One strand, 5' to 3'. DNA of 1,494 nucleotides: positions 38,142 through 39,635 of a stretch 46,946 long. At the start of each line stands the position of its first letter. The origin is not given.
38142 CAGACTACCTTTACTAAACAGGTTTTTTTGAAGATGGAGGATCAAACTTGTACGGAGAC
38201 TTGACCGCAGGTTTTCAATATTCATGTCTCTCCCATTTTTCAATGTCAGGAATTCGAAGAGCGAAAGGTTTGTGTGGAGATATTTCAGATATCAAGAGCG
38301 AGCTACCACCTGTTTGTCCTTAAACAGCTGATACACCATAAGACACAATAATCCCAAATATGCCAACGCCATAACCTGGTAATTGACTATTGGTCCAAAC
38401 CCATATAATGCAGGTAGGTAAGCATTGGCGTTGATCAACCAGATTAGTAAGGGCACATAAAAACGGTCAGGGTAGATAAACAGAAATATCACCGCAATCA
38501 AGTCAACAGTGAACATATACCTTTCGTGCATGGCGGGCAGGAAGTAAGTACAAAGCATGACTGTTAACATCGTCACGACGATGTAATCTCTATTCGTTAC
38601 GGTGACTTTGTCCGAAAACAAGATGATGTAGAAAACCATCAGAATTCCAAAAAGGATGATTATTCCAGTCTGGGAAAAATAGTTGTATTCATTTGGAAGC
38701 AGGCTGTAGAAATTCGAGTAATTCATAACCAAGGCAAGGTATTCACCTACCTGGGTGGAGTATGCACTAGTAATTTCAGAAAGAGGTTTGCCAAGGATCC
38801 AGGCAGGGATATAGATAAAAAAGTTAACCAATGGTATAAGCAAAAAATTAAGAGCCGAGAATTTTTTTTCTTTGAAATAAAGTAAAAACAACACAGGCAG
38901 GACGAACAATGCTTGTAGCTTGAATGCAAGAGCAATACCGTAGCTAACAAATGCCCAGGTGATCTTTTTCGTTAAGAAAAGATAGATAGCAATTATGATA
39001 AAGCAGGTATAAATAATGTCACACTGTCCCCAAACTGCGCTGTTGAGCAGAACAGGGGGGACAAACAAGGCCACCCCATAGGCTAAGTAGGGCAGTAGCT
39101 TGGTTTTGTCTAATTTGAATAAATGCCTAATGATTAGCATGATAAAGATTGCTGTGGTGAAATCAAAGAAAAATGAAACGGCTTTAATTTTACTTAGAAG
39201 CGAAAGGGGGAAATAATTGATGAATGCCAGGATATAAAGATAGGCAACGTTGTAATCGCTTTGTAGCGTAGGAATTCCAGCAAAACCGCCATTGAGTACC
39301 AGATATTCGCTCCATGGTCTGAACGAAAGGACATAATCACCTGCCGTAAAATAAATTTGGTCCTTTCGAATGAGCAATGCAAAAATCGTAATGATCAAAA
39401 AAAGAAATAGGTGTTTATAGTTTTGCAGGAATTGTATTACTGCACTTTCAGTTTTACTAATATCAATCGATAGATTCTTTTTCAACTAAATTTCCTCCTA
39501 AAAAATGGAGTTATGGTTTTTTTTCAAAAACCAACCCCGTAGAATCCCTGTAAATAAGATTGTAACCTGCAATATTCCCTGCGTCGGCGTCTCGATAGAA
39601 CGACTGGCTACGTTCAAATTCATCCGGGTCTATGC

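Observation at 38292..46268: Arn-like / GtrA-GtrB-type lipid-carrier aminosugar glycosylation cluster with three GT-C membrane proteins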

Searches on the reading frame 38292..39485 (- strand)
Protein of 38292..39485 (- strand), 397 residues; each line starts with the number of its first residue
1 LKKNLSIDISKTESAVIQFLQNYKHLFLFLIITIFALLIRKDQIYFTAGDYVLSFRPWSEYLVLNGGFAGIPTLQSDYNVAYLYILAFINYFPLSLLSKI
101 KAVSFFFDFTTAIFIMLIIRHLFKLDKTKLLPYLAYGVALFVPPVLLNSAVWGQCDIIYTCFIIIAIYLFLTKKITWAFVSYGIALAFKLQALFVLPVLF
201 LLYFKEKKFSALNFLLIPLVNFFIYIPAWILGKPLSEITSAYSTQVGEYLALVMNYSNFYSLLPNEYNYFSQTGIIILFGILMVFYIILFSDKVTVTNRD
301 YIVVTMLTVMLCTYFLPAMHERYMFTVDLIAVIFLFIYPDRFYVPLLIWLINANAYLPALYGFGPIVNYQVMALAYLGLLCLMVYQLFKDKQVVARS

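Call 3: search_protein_families(library=pfam, proteins=[window:38292-39485:-], max_evalue=0.01)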
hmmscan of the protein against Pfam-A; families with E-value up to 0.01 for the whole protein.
window:38292-39485:- (397 aa): 0 families

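Call 4: search_protein_families(library=ncbifam, proteins=[window:38292-39485:-], max_evalue=0.01)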
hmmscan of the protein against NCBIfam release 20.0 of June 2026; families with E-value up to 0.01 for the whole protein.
window:38292-39485:- (397 aa): 0 families

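Call 11: search_solved_structures(query=window:38292-39485:-, max_evalue=10)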
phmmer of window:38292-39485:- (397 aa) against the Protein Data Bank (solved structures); distinct sequences matched with E-value up to 10: 0.

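Call 13: find_homologous_proteins(query=window:38292-39485:-)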
Query window:38292-39485:- (397 aa): 198 proteins with E <= 0.001 among 6739 candidates; the best 120 are listed.
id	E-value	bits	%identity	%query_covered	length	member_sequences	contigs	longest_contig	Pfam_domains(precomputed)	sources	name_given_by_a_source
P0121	1.2e-249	847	100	100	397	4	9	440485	-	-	-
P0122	4.6e-224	762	90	100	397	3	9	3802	-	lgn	-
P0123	1.5e-221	754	89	98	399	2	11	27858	-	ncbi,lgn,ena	-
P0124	1.0e-210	718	85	98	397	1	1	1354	-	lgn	-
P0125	2.1e-210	717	84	99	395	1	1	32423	-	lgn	-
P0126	2.2e-208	711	83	99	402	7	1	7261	-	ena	-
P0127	9.6e-205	699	83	98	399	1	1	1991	-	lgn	-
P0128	1.2e-204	698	83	98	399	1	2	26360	-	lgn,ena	-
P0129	1.1e-202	692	80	98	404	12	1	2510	-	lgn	-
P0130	5.7e-202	690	80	99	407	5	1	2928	-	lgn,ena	-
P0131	5.3e-200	683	81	97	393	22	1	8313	-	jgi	-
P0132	8.0e-200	683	91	88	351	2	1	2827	-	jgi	jgi:Gpi18-like mannosyltransferase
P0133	5.1e-192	657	75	98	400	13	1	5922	-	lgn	-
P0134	1.1e-189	649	75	99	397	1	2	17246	-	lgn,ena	-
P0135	1.5e-184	632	83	87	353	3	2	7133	-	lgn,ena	-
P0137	1.3e-148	514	83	73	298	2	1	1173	PF09594.17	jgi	jgi:Gpi18-like mannosyltransferase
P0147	1.3e-106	376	47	96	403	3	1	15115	PF09594.17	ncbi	ncbi:MAG: glycosyltransferase 87 family protein [Anaerolineaceae bacterium]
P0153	6.7e-96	340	43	97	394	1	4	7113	PF09594.17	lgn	-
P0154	1.7e-95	339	44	95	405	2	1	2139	PF09594.17,PF05208.20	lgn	-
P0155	1.3e-94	336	44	96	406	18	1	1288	PF09594.17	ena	-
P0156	2.6e-94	335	45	94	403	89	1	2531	PF09594.17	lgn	-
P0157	8.7e-93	330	43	95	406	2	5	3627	PF09594.17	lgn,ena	-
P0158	1.7e-92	329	44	94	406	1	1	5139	PF09594.17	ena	-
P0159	5.9e-92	327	43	96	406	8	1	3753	PF09594.17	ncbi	-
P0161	1.3e-90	323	41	97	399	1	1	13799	PF09594.17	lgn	-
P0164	3.2e-83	299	43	90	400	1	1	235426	PF09594.17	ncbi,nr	ncbi:MAG: hypothetical protein VB108_03440 [Anaerolineaceae bacterium]|nr:hypothetical protein [Anae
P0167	5.5e-81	291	41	94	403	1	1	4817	PF09594.17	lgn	-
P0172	2.3e-68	250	57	53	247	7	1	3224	PF13231.13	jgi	-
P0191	2.3e-51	194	32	94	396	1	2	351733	PF09594.17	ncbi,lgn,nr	ncbi:DUF2029 domain-containing protein [bacterium]|nr:DUF2029 domain-containing protein [bacterium]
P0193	4.2e-51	193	35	84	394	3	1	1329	PF13231.13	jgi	jgi:Gpi18-like mannosyltransferase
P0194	7.5e-51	192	33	97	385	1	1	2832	PF09594.17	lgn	-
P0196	6.9e-50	189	35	86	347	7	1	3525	PF09594.17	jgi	-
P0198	1.5e-49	188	35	86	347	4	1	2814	PF09594.17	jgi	-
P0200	1.8e-49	188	40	57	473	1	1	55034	PF09594.17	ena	-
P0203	1.0e-48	185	34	86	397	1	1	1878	PF09594.17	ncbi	-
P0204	1.1e-48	185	33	84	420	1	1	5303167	PF09594.17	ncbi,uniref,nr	ncbi:glycosyltransferase 87 family protein [Tengunoibacter tsumagoiensis]|uniref:Glycosyltransferase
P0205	1.7e-48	184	35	91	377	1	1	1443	PF09594.17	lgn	-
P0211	1.3e-47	182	35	80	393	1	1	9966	PF09594.17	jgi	jgi:Gpi18-like mannosyltransferase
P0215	4.8e-47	180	31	85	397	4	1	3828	PF09594.17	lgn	-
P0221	3.1e-46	177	33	81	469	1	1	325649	PF09594.17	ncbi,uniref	ncbi:hypothetical protein GCM10022222_43930 [Amycolatopsis ultiminotia]|uniref:Gpi18-like mannosyltr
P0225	3.2e-45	174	29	95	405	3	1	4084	PF09594.17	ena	-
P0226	4.8e-45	173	32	88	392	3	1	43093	PF09594.17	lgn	-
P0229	2.9e-44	170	31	90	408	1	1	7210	PF09594.17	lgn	-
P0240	1.4e-41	162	30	97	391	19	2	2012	PF09594.17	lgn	-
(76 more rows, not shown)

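Call 19: search_solved_structures(query=A2, max_evalue=10)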
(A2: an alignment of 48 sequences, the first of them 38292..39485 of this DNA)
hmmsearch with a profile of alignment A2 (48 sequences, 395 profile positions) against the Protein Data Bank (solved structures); distinct sequences matched with E-value up to 10: 4.
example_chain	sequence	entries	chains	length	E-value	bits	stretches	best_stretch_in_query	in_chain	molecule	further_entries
23gx_B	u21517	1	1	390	9.4e-10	41.2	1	94-203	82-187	GPI mannosyltransferase 1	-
23gf_B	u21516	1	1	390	1.3e-09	40.7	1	94-203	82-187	GPI mannosyltransferase 1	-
6m0r_M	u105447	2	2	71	0.9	11.6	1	263-314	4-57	V-type proton ATPase subunit e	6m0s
5vox_c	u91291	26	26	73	0.98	11.5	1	263-314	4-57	V-type proton ATPase subunit e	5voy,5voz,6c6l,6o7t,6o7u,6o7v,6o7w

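Call 44: predict_structure(alignment_id=A2)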
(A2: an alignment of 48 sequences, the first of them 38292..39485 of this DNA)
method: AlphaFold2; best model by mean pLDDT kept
length: 397 residues; sequences in the alignment: 48
mean_pLDDT: 93.2   pTM: 0.92
mean pLDDT of the five models: 93.2, 93.0, 92.6, 92.1, 91.9
residues with pLDDT >= 90: 332; 70-90: 54; 50-70: 8; < 50: 3
segments of 3 or more residues with pLDDT < 50: 1-3
pLDDT, mean of each block of 10 residues (from residue 1): 61 90 92 97 92 94 96 92 96 95 96 98 94 98 94 90 98 97 96 96 92 97 96 91 83 91 93 95 96 91 98 94 95 98 98 93 92 98 96 71
secondary structure, 60 per line:
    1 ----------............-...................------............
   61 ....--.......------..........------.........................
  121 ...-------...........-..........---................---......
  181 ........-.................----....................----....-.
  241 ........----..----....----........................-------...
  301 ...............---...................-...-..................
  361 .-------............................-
elements in order: H11-22 H24-42 H49-64 H67-73 H80-89 H96-123 H131-141 H143-152 H156-171 H175-188 H190-206 H211-230 H235-238 H240-248 H259-262 H267-290 H298-315 H321-337 H343-361 H369-396

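Call 50: fold_search(model_id=the predicted structure, library=pdb)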
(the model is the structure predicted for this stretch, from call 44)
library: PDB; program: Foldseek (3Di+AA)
matches with E <= 10: 146; with E <= 0.001: 2
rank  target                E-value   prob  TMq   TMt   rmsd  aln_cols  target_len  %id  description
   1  6snh_X                4.4e-05  1.00  0.67  0.57   6.3       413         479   16  Cryo-EM structure of yeast ALG6 in complex with 6AG9 Fab and Dol25-P-Glc (released 2020-03-11)
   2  9wno_A                3.2e-04  1.00  0.63  0.61   6.0       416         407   12  Cryo-EM structure of Candida glabrata GPI mannosyltransferase I bound to Dol-P-Man (released 2025-12-03)
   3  8imx_U                3.2e-03  1.00  0.57  0.54   7.3       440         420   13  Cryo-EM structure of GPI-T with a chimeric GPI-anchored protein (released 2023-08-16)
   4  8agb_A                4.8e-03  1.00  0.48  0.32  15.0       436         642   15  Structure of yeast oligosaccharylransferase complex with lipid-linked oligosaccharide bound (released 2022-12-07)
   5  7oci_F                5.2e-03  1.00  0.45  0.30  16.5       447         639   15  Cryo-EM structure of yeast Ost6p containing oligosaccharyltransferase complex (released 2022-02-16)
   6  7wld_U                5.5e-03  1.00  0.63  0.61   6.1       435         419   13  Cryo-EM structure of the human glycosylphosphatidylinositol transamidase complex at 2.53 Angstrom resolution (released 2022-04-27)
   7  6ezn_F                6.5e-03  1.00  0.45  0.30  17.5       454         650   15  Cryo-EM structure of the yeast oligosaccharyltransferase (OST) complex (released 2018-01-17)
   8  9s6r_A                8.3e-03  1.00  0.67  0.69   4.8       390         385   14  Ternary cryo-EM structure of yeast ALG3 with Dol25-PP-GlcNAc2Man5, Dol25-P-Man, and Fab (released 2026-03-18)
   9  7w72_U                1.7e-02  1.00  0.62  0.59   6.0       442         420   12  Structure of a human glycosylphosphatidylinositol (GPI) transamidase (released 2022-02-16)
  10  9s6s_A                2.5e-02  1.00  0.52  0.40  12.0       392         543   12  Ternary cryo-EM structure of human ALG9 with Dol25-PP-GlcNAc2Man6, Dol25-P-Man and Fab (released 2026-03-18)
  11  8b6l_I                2.7e-02  0.99  0.37  0.24  19.2       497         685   14  Subtomogram average of the human Sec61-TRAP-OSTA-translocon (released 2022-12-07)
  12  5f15                  2.9e-02  1.00  0.55  0.42  10.5       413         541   11  Crystal Structure of ArnT from Cupriavidus metallidurans bound to Undecaprenyl phosphate (released 2016-02-17)
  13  9ub7_B                3.3e-02  1.00  0.57  0.58   6.3       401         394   15  Structure of glycosylphosphatidylinositol transamidase,state 1 (released 2026-04-08)
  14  6s7o_A                3.3e-02  0.99  0.41  0.27  16.9       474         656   14  Cryo-EM structure of human oligosaccharyltransferase complex OST-A (released 2019-12-18)
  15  9s6u_A                4.6e-02  1.00  0.39  0.30  16.1       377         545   11  Ternary cryo-EM structure of human ALG9 with Dol25-PP-GlcNAc2Man8, Dol25-P-Man and Fab (released 2026-03-18)
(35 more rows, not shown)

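Call 75: search_protein_families(library=pfam, alignment_id=A2, max_evalue=0.01)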
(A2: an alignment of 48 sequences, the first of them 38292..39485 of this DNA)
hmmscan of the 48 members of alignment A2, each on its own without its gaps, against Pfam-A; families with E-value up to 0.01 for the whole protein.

A. member 1, window:38292-39485:- (397 aa): 0 families

B. families by the number of members that match (of 48 scanned): 7 families
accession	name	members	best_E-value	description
PF09594.16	GT87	29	5.4e-09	Glycosyltransferase family 87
PF05208.19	ALG3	2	0.00098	ALG3 protein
PF03155.21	Alg6_Alg8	1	0.00021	ALG6, ALG8 glycosyltransferase family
PF05007.19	Mannosyl_trans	1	0.00062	Mannosyltransferase (PIG-M)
PF13231.12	PMT_2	1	0.0012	Dolichyl-phosphate-mannose-protein mannosyltransferase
PF25686.1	Betaherpes_U91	1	0.0042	Betaherpesvirus U91 protein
PF19762.4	DUF6249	1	0.0093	Domain of unknown function (DUF6249)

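Call 78: find_encoding_contigs(protein=window:38292-39485:-, flank=10000, max_places=3)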
Protein window:38292-39485:- (397 aa): 22 contigs read that carry it; 3 places shown.
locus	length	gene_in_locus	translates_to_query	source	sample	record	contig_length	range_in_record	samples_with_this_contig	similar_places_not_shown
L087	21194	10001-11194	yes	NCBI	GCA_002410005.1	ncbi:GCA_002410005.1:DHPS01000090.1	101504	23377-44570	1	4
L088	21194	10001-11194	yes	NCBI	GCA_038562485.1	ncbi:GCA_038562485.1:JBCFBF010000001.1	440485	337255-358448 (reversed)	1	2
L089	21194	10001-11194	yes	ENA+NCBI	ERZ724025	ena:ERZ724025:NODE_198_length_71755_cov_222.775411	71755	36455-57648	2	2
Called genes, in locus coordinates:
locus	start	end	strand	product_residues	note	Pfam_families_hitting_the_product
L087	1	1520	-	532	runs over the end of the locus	PF00005:ABC_tran, PF13304:AAA_21 (faint), PF00005:ABC_tran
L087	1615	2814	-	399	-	PF12683:DUF3798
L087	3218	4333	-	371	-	PF01041:DegT_DnrJ_EryC1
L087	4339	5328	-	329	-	PF01370:Epimerase, PF04321:RmlD_sub_bind, PF01073:3Beta_HSD, PF16363:GDP_Man_Dehyd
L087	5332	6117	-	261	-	PF00535:Glycos_transf_2, PF13641:Glyco_tranf_2_3 (weak)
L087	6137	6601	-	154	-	PF04138:GtrA_DPMS_TM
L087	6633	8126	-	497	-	-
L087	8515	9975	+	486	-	-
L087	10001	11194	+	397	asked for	-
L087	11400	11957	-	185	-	PF00293:NUDIX, PF22327:Nudt16-like (weak)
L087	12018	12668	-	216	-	PF23473:LysM3_LYK4_5 (faint), PF01476:LysM (faint)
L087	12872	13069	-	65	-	-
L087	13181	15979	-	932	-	PF00929:RNase_T, PF00270:DEAD, PF04851:ResIII (faint), PF06733:DEAD_2 (weak), PF13307:Helicase_C_2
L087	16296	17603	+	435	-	PF07690:MFS_1, PF13347:MFS_2, PF07690:MFS_1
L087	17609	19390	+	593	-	PF02837:Glyco_hydro_2_N, PF22666:Glyco_hydro_2_N2, PF00703:Glyco_hydro_2, PF02836:Glyco_hydro_2_C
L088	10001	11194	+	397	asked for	-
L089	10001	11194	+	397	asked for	-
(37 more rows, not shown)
